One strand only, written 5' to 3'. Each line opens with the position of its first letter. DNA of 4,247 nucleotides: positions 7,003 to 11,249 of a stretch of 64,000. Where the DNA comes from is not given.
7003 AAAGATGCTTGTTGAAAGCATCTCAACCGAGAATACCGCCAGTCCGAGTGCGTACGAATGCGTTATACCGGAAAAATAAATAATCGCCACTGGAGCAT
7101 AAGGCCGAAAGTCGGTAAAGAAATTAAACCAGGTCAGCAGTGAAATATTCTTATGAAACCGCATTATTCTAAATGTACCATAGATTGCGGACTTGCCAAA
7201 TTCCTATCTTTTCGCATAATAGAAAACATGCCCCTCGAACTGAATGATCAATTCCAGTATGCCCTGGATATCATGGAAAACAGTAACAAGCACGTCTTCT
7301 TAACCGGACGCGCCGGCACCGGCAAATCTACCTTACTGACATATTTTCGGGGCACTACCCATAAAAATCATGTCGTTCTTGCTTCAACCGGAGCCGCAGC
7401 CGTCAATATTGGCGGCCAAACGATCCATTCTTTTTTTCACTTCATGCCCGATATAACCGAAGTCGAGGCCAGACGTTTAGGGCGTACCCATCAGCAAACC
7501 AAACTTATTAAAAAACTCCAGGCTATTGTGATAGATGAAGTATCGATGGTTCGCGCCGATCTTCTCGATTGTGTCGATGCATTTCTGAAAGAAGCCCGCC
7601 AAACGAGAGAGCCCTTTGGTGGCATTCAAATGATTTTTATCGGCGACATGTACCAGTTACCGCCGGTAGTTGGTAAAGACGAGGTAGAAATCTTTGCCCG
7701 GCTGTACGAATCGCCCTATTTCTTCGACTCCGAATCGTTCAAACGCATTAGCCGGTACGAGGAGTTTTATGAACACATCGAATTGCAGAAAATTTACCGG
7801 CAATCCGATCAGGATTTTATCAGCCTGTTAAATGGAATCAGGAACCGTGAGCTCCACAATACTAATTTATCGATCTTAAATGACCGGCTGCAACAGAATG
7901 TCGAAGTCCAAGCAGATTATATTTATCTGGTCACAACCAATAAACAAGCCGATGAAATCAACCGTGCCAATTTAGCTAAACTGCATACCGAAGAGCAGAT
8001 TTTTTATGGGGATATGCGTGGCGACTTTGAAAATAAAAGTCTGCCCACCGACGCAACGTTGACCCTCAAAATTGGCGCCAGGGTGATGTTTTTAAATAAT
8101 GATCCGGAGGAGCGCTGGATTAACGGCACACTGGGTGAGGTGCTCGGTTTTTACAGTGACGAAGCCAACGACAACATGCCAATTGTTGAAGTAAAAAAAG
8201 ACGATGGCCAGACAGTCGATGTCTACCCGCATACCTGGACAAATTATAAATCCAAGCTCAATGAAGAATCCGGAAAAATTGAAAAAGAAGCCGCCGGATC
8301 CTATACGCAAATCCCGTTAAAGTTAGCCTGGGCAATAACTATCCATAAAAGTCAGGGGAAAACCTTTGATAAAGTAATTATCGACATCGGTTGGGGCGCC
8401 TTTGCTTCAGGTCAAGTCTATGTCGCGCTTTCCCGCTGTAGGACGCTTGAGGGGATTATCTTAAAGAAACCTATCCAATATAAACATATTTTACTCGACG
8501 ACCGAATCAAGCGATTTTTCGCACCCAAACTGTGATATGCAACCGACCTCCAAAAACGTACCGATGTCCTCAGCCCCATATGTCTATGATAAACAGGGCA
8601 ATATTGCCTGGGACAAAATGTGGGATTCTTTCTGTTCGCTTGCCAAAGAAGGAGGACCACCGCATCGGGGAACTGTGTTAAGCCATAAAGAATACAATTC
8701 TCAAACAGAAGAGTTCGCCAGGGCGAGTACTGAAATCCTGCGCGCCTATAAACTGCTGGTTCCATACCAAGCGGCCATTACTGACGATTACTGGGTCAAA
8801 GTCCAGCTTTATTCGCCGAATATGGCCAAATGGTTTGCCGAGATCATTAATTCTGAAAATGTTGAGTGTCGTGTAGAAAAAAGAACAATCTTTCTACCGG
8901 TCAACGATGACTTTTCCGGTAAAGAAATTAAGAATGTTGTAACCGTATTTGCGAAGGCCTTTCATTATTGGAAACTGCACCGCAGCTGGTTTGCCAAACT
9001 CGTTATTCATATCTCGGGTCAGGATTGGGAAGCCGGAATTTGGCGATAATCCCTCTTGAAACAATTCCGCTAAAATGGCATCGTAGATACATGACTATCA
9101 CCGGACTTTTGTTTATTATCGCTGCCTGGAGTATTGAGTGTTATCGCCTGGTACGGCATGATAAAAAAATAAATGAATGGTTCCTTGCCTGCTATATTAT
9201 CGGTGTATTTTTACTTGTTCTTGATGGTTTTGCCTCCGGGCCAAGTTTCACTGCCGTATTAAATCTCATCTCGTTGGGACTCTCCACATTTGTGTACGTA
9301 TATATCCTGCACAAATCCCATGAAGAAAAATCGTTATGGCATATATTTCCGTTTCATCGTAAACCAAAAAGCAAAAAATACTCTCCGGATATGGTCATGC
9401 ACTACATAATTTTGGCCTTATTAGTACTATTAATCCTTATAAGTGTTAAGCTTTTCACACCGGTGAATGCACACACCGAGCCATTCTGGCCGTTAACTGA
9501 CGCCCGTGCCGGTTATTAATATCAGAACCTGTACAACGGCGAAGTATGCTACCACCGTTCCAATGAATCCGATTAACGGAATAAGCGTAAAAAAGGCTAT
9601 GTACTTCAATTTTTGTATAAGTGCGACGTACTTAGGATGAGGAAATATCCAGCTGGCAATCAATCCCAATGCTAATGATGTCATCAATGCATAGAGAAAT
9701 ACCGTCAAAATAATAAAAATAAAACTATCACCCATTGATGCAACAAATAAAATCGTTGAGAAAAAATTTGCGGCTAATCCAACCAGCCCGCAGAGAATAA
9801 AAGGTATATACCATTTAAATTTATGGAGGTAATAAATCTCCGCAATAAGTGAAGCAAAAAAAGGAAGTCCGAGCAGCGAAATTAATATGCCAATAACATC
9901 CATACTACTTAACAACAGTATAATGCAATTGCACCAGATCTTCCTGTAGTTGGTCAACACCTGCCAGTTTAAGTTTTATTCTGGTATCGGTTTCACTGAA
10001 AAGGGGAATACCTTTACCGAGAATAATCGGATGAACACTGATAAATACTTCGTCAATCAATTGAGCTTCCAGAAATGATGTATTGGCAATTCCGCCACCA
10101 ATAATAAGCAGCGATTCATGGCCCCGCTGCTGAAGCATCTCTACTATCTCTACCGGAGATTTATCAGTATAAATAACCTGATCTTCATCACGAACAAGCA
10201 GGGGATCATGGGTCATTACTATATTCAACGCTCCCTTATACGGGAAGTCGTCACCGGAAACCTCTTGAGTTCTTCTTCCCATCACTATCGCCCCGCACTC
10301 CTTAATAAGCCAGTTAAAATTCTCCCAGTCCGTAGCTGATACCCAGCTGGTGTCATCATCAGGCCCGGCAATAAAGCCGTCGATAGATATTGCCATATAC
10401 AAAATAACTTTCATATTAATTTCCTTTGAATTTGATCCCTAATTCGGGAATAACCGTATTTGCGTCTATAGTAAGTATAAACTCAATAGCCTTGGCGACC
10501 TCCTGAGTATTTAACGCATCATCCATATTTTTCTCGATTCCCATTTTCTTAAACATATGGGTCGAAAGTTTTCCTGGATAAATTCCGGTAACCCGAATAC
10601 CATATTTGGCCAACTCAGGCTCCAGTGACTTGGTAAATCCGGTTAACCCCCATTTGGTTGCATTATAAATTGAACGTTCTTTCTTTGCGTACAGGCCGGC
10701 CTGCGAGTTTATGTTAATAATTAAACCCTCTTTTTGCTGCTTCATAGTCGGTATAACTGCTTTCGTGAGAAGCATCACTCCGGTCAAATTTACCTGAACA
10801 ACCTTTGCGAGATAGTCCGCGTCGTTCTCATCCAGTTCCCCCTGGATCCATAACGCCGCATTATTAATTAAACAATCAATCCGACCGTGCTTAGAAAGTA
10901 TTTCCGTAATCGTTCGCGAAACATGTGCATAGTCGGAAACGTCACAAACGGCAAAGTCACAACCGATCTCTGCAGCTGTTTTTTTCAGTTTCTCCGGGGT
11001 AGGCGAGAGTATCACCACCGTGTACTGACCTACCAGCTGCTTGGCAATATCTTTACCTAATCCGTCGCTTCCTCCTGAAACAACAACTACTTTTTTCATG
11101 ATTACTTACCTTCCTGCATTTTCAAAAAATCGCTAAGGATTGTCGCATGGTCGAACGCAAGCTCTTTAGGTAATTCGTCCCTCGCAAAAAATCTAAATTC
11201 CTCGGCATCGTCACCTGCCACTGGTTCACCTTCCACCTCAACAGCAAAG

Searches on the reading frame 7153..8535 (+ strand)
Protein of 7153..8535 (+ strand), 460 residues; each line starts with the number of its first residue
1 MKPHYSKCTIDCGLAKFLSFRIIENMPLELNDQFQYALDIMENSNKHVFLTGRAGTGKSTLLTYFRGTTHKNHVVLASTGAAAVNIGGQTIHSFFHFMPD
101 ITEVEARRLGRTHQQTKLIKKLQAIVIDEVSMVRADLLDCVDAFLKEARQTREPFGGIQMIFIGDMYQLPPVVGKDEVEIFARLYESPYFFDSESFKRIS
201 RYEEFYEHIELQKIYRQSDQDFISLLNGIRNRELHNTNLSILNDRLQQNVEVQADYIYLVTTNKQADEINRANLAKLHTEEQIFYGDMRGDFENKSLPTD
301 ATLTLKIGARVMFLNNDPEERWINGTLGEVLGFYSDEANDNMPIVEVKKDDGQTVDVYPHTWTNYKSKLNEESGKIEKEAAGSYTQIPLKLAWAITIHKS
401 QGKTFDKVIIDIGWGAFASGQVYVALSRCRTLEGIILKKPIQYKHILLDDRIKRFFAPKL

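Call 13: search_protein_families(library=pfam, proteins=[window:7153-8535:+], max_evalue=0.01)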
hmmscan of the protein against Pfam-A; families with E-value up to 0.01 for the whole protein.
window:7153-8535:+ (460 aa): 18 families
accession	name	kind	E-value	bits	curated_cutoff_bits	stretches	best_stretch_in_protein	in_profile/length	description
PF05970.20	PIF1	-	1.6e-33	116.6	25.9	1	40-237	17-220/223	PIF1-like helicase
PF13604.12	AAA_30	-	4.1e-14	53.2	27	1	32-172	5-131/191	AAA domain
PF13245.12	AAA_19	-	1.2e-12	48.6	25.1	1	43-172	9-132/134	AAA domain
PF02689.20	Herpes_Helicase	-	9.8e-07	27.6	27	1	389-437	729-776/808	Helicase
PF13401.12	AAA_22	-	2.3e-06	28.4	27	1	44-165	4-123/130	AAA domain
PF13479.12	AAA_24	-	2.4e-06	28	27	1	45-149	2-92/195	AAA domain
PF13538.12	UvrD_C_2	-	2.6e-06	27.6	27.4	1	391-431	1-47/52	UvrD-like helicase C-terminal domain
PF13191.12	AAA_16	-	2.6e-05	25.2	32.6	1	40-152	19-131/167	AAA ATPase domain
PF01443.25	Viral_helicase1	-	4.5e-05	23.8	21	0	365-431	152-222/228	Viral superfamily 1 RNA helicase core domain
PF00005.33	ABC_tran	-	0.0007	20.7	25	1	43-123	9-75/137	ABC transporter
PF07728.20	AAA_5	-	0.001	19.5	22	1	47-149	1-94/139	AAA domain (dynein-related subfamily)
PF25199.1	nSTAND_NTPase5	-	0.0018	18.5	34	0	41-62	37-58/145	Novel STAND NTPase 5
PF12775.13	AAA_7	-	0.0031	17.5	25.8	1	33-73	21-61/181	P-loop containing dynein motor region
PF21530.3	Pif1_2B_dom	-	0.0032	17.6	23.9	1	301-333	14-47/47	DNA helicase Pif1, 2B domain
PF20720.3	nSTAND3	-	0.004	17.3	27.2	0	32-64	5-36/155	Novel STAND NTPase 3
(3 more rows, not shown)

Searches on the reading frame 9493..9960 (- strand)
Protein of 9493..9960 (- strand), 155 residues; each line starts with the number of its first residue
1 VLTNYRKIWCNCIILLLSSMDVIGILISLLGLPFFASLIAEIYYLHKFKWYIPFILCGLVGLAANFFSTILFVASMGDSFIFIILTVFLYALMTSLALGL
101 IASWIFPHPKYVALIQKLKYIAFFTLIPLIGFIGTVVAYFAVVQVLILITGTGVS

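Call 41: search_protein_families(library=pfam, proteins=[window:9493-9960:-], max_evalue=1)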
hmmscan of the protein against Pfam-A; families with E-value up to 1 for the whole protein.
window:9493-9960:- (155 aa): 0 families

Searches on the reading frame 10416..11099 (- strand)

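Call 13: search_protein_families(library=pfam, proteins=[window:10416-11099:-], max_evalue=0.01)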
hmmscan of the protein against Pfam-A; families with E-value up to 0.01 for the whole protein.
window:10416-11099:- (227 aa): 4 families
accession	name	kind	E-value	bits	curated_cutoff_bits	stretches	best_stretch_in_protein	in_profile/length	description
PF00106.31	adh_short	-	1.6e-51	175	26.6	1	3-186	1-190/195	short chain dehydrogenase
PF13561.12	adh_short_C2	-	3.6e-36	125.4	27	1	12-201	6-199/236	Enoyl-(Acyl carrier protein) reductase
PF08659.16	KR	-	4.3e-12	46.8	22.6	1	5-156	3-160/180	KR domain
PF08643.16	DUF1776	-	0.0063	16.4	25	1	95-179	114-200/294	Fungal family of unknown function (DUF1776)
